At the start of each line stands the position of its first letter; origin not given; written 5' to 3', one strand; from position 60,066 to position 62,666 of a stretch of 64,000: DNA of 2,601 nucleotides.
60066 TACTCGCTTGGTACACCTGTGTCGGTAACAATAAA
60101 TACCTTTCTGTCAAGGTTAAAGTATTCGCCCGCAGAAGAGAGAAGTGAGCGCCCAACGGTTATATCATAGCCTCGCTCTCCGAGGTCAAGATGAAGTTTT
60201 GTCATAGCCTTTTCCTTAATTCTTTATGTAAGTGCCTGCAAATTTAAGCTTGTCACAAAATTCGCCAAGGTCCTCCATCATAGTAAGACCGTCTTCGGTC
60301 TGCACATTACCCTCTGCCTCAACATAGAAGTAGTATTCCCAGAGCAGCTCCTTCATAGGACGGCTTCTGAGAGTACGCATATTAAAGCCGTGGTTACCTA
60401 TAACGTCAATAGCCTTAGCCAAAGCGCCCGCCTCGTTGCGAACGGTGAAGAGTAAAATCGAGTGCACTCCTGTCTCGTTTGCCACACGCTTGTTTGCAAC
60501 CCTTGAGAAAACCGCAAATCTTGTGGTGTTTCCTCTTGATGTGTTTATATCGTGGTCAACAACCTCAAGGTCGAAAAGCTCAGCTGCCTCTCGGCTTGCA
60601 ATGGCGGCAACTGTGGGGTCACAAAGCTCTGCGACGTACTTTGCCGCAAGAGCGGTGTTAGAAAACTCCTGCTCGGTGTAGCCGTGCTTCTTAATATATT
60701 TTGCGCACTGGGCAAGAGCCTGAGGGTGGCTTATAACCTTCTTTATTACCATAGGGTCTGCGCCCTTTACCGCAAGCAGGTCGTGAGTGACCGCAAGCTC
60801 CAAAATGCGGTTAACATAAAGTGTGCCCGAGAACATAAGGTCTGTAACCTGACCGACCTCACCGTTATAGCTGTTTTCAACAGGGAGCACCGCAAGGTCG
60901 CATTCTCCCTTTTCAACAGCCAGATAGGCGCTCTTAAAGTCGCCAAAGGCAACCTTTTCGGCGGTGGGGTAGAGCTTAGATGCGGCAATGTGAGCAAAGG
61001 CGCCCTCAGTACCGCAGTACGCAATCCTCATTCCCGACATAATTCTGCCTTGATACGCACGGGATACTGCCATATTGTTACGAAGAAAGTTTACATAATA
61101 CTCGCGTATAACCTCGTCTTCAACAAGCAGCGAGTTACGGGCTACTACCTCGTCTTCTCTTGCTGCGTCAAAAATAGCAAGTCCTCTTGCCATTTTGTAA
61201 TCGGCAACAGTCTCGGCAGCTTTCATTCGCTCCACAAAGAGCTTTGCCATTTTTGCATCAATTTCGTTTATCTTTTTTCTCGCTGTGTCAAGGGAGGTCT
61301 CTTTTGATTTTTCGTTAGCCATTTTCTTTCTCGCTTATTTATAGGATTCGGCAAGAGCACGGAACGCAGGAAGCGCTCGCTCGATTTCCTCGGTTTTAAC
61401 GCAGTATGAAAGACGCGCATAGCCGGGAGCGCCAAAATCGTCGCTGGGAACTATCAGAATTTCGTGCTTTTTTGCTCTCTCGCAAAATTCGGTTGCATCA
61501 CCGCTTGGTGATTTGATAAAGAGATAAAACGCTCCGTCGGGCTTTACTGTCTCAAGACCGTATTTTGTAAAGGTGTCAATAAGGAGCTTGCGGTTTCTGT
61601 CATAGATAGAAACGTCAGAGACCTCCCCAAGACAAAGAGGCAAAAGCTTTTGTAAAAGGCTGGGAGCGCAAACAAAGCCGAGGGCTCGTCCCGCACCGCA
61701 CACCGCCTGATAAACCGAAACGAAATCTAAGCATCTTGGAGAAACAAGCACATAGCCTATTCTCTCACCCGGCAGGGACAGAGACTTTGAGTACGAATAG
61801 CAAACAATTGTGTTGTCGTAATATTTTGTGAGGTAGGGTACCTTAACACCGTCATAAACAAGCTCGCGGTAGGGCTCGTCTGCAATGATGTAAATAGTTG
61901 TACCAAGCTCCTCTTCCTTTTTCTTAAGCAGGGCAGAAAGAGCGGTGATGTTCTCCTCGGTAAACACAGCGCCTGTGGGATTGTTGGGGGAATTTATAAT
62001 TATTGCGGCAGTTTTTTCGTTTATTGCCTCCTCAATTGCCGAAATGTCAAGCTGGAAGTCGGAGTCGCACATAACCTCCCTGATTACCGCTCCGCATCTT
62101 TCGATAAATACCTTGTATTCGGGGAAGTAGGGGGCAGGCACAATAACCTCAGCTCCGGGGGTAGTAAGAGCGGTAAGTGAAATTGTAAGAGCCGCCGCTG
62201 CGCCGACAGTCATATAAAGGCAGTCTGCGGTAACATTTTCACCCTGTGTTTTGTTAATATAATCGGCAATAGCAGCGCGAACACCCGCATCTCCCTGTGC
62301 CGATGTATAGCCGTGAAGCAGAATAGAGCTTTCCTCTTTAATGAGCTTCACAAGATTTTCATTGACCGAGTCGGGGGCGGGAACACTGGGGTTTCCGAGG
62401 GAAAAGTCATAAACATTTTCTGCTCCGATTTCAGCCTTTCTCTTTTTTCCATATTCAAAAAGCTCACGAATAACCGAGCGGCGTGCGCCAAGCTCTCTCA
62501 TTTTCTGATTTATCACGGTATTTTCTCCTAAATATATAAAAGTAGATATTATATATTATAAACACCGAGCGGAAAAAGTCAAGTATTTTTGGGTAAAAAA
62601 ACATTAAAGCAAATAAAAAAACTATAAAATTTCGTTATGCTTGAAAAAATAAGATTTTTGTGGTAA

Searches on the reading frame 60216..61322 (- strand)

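Call 28: search_protein_families(library=pfam, proteins=[window:60216-61322:-], max_evalue=0.00001)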
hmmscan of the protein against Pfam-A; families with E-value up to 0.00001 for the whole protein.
window:60216-61322:- (368 aa): 2 families
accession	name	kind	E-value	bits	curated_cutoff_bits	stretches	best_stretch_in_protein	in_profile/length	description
PF00800.23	PDT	-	7.6e-49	166.4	25.2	1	100-274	1-178/181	Prephenate dehydratase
PF01817.26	CM_2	-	3.2e-16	59.7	27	1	15-91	2-79/80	Chorismate mutase type II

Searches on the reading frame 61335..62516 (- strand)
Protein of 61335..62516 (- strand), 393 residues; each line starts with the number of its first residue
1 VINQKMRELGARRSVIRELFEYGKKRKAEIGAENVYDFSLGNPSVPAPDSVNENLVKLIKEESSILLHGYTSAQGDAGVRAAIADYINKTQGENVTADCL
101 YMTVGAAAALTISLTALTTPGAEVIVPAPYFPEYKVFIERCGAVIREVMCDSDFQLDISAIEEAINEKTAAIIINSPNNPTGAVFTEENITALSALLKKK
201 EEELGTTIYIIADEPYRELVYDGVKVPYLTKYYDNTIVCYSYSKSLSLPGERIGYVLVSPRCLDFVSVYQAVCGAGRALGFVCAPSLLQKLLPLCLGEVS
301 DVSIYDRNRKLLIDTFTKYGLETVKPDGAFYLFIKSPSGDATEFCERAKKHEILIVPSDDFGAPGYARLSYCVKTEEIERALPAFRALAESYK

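Call 28: search_protein_families(library=pfam, proteins=[window:61335-62516:-], max_evalue=0.00001)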
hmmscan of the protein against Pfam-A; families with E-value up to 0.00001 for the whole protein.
window:61335-62516:- (393 aa): 2 families
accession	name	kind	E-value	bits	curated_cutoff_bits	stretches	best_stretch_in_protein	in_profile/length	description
PF00155.27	Aminotran_1_2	-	8.6e-52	176.9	19.7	1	34-383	2-359/361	Aminotransferase class I and II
PF01041.23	DegT_DnrJ_EryC1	-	2.6e-07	30.6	19.8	1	106-174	48-118/360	DegT/DnrJ/EryC1/StrS aminotransferase family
